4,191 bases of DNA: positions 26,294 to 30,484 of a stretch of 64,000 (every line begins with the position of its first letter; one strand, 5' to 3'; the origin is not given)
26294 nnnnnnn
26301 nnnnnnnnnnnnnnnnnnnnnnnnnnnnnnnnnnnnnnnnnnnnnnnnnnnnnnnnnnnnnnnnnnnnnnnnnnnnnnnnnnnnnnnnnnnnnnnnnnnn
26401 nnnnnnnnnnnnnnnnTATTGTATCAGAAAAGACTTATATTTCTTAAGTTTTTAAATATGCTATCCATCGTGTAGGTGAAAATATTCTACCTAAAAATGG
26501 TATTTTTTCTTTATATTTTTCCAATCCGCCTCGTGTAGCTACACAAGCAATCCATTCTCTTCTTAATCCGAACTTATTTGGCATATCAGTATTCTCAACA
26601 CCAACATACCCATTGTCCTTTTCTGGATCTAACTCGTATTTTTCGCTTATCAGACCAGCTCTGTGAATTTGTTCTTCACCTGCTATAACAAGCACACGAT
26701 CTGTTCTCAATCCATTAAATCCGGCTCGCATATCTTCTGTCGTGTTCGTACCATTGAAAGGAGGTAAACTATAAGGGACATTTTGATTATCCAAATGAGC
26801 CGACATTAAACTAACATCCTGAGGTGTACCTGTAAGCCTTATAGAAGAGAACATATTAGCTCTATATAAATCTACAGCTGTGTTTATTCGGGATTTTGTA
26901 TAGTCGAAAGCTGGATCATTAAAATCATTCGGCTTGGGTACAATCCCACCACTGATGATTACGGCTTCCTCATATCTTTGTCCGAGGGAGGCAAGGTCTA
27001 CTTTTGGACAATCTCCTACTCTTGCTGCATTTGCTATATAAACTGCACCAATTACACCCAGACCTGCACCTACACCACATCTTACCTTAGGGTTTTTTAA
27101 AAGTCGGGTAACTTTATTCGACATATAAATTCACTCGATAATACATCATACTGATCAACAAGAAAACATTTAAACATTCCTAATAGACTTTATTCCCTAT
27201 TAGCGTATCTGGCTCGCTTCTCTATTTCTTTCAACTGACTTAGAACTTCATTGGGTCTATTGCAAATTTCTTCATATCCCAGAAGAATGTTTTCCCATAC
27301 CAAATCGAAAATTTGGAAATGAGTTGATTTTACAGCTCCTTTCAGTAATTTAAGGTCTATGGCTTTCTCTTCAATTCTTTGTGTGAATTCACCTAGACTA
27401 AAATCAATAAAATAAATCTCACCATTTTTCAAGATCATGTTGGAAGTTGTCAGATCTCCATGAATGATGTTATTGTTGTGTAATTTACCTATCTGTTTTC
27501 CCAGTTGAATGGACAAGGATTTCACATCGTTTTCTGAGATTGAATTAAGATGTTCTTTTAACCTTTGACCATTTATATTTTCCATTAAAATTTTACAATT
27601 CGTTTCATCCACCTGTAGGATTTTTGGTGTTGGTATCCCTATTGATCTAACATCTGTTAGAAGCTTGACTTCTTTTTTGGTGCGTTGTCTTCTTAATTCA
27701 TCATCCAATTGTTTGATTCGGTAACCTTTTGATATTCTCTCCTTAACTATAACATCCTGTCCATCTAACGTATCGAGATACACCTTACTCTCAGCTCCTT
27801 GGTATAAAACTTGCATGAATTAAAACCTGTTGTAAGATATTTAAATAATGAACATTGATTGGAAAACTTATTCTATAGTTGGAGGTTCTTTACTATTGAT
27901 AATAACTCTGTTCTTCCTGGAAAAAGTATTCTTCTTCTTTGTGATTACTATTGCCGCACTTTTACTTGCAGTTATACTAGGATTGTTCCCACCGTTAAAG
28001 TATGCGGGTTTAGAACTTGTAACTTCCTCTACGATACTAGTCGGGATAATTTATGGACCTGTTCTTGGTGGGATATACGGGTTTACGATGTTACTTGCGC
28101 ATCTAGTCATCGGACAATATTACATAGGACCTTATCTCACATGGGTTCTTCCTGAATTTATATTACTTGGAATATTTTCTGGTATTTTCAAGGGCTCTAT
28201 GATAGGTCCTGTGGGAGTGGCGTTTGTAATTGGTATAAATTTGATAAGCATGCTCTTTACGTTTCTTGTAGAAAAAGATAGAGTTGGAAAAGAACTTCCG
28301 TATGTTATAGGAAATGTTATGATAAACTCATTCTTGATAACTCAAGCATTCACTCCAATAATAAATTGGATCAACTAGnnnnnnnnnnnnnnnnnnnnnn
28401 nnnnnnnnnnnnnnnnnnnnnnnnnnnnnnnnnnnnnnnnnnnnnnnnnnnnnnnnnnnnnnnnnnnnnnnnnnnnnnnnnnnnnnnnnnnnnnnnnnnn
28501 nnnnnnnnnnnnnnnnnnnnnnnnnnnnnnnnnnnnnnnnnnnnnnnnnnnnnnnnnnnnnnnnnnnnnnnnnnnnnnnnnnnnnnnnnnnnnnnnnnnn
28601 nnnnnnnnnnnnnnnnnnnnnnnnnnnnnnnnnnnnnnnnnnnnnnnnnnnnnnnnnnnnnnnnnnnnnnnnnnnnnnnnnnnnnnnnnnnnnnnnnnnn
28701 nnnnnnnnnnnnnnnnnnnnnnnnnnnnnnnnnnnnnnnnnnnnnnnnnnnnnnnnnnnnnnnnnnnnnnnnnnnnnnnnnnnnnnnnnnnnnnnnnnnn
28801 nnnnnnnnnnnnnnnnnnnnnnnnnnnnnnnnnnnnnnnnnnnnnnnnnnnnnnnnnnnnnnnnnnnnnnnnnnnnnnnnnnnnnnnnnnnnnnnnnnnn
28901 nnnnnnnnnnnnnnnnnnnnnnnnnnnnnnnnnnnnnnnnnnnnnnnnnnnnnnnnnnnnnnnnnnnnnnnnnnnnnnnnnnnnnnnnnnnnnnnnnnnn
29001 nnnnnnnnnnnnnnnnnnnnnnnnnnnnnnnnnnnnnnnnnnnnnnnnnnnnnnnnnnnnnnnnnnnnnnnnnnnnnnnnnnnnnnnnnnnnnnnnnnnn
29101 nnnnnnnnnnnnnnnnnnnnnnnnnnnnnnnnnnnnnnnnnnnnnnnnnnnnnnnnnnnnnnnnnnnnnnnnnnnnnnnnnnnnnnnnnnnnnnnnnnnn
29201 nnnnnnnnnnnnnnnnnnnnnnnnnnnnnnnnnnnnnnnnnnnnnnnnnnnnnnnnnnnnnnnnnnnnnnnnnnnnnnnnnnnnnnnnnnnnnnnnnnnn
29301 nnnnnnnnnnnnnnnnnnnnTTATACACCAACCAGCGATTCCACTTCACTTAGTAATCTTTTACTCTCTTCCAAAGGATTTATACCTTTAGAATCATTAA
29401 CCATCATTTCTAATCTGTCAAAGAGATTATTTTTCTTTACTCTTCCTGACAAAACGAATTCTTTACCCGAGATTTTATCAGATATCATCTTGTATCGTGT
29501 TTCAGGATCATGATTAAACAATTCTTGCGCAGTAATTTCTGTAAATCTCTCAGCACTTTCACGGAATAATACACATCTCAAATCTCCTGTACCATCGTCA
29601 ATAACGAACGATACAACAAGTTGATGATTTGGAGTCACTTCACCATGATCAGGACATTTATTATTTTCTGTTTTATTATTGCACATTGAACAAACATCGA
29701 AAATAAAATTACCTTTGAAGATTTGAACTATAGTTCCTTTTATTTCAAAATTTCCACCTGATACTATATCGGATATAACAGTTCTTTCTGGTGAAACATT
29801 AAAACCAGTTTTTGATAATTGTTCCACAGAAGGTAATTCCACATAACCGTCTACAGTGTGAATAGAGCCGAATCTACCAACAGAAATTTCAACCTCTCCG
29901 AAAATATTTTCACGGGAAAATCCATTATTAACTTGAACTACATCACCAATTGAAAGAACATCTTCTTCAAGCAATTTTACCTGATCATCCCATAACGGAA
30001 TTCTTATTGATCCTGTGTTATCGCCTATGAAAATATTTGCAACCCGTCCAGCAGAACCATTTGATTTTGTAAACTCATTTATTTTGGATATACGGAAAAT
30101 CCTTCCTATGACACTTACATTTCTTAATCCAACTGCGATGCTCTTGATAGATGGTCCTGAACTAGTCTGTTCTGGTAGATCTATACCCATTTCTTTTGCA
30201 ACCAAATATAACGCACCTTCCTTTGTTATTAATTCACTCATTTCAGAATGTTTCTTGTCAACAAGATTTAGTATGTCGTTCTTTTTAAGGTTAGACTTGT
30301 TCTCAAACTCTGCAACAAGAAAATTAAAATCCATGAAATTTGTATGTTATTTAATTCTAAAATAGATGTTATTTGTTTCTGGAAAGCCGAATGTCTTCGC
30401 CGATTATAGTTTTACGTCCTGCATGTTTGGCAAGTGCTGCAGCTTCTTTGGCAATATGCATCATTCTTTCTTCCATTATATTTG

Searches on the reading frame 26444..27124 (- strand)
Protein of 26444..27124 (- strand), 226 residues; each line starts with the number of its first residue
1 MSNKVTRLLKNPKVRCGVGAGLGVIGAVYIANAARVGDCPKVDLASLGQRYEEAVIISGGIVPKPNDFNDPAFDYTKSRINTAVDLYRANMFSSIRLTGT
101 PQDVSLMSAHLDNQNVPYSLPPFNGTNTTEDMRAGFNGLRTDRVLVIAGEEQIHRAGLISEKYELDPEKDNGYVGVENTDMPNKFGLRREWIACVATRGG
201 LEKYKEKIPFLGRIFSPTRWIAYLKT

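Call 33: search_protein_families(library=pfam, proteins=[window:26444-27124:-], max_evalue=0.001)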
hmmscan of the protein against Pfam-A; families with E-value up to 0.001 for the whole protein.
window:26444-27124:- (226 aa): 1 family
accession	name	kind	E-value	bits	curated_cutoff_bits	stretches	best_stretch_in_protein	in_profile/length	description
PF02698.23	DUF218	-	0.00012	22.5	27.6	1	54-164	2-104/133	DUF218 domain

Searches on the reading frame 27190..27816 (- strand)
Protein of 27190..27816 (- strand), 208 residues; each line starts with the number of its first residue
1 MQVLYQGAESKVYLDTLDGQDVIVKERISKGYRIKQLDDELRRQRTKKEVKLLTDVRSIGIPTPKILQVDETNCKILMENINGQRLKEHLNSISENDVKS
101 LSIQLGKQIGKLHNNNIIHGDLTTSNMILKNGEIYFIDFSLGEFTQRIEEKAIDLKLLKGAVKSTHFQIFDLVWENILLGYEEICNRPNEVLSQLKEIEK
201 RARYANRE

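Call 33: search_protein_families(library=pfam, proteins=[window:27190-27816:-], max_evalue=0.001)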
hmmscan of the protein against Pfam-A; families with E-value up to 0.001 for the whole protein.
window:27190-27816:- (208 aa): 6 families
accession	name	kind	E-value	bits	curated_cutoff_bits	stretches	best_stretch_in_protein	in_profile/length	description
PF01163.29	RIO1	-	2.5e-12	47.2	22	1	35-140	44-149/187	RIO domain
PF00069.31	Pkinase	-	3e-12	46.9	31.7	1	6-147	9-150/263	Protein kinase domain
PF06293.20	Kdo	-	5.4e-09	36.2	21.3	1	37-159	49-187/207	Lipopolysaccharide kinase (Kdo/WaaP) family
PF01636.29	APH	-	7.1e-08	32.9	23.2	0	6-114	7-109/239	Phosphotransferase enzyme family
PF07714.23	PK_Tyr_Ser-Thr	-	2.8e-07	30.6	23.1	1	4-145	7-152/258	Protein tyrosine and serine/threonine kinase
PF06176.17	WaaY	-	5.5e-05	23.3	20.3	1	65-154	110-194/229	Lipopolysaccharide core biosynthesis protein (WaaY)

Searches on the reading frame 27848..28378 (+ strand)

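Call 22: search_protein_families(library=pfam, proteins=[window:27848-28378:+], max_evalue=1)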
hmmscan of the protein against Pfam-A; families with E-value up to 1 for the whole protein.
window:27848-28378:+ (176 aa): 1 family
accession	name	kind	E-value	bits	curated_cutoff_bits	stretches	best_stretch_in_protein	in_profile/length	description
PF04971.17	Phage_holin_2_1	-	0.74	10.3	26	0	4-22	31-49/64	Bacteriophage P21 holin S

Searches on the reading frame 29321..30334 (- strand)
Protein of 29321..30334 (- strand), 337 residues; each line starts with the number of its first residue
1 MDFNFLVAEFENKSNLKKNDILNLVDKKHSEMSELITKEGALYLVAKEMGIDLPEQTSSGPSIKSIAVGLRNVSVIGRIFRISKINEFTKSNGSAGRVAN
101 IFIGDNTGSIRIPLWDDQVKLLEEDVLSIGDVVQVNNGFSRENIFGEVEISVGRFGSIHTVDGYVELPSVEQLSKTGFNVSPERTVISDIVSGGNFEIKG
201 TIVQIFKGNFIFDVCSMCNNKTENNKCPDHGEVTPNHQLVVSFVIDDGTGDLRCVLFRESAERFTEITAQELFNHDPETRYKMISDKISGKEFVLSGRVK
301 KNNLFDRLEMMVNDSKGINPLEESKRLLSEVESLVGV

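Call 33: search_protein_families(library=pfam, proteins=[window:29321-30334:-], max_evalue=0.001)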
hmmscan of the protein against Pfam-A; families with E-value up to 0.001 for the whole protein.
window:29321-30334:- (337 aa): 3 families
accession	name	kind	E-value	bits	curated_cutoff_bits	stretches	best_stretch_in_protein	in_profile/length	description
PF01336.31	tRNA_anti-codon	-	4e-11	43.1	27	1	73-153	1-70/75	OB-fold nucleic acid binding domain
PF08646.16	Rep_fac-A_C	-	1.2e-10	41.7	28.5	1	196-326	2-145/146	Replication factor-A C terminal domain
PF17244.8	CDC24_OB3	-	1.1e-05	25.8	25.4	1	72-135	8-70/216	Cell division control protein 24, OB domain 3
